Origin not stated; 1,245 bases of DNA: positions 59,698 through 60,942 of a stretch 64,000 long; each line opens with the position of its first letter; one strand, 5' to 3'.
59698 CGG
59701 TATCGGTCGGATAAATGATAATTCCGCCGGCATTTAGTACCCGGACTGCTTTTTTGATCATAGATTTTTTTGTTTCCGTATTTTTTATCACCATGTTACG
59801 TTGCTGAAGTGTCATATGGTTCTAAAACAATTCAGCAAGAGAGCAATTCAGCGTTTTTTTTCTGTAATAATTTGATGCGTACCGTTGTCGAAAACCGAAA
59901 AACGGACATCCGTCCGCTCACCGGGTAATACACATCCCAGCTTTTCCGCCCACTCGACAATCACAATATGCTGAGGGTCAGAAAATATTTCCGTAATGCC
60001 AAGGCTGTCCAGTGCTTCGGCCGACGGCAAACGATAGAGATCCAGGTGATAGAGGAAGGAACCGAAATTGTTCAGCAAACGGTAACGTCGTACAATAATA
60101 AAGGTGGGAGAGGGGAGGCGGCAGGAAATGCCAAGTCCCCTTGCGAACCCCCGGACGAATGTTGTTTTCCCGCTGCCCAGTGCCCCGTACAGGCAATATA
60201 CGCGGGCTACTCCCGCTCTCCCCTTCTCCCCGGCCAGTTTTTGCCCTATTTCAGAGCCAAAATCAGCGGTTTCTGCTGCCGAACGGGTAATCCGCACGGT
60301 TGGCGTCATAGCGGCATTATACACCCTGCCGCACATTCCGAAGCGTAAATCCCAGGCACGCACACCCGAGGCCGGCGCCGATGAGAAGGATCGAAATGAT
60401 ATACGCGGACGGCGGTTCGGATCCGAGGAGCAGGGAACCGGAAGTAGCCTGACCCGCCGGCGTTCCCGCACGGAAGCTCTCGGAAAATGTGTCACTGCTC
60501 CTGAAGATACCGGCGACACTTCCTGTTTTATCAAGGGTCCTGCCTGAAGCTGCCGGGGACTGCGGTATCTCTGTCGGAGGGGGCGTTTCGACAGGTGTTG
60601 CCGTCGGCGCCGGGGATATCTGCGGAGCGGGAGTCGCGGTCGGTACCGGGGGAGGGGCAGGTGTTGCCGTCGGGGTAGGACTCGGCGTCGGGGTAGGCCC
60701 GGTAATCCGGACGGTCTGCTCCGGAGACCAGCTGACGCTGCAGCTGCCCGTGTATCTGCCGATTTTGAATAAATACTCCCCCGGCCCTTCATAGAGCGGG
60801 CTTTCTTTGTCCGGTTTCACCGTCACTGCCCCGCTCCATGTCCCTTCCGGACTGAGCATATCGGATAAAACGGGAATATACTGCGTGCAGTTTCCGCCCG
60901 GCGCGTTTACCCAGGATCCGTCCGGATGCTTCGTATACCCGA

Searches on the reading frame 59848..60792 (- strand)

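Call 3: search_protein_families(library=pfam, proteins=[window:59848-60792:-], max_evalue=1)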
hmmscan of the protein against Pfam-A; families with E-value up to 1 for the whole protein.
window:59848-60792:- (314 aa): 7 families
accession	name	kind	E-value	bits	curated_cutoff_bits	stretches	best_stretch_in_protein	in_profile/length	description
PF02367.23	TsaE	-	3e-30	105.3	26.6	1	170-299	2-119/128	Threonylcarbamoyl adenosine biosynthesis protein TsaE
PF05729.18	NACHT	-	0.019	15.2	26.7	1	197-244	1-49/167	NACHT domain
PF00004.35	AAA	-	0.089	13.7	21.2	1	200-223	2-25/131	ATPase family associated with various cellular activities (AAA)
PF13191.12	AAA_16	-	0.095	13.6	32.6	1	191-223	19-51/167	AAA ATPase domain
PF25199.1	nSTAND_NTPase5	-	0.14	12.4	34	1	181-214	27-59/145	Novel STAND NTPase 5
PF13479.12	AAA_24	-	0.22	11.8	27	1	197-218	3-24/195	AAA domain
PF01637.24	ATPase_2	-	0.31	11.3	33.2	1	194-218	18-42/225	ATPase domain predominantly from Archaea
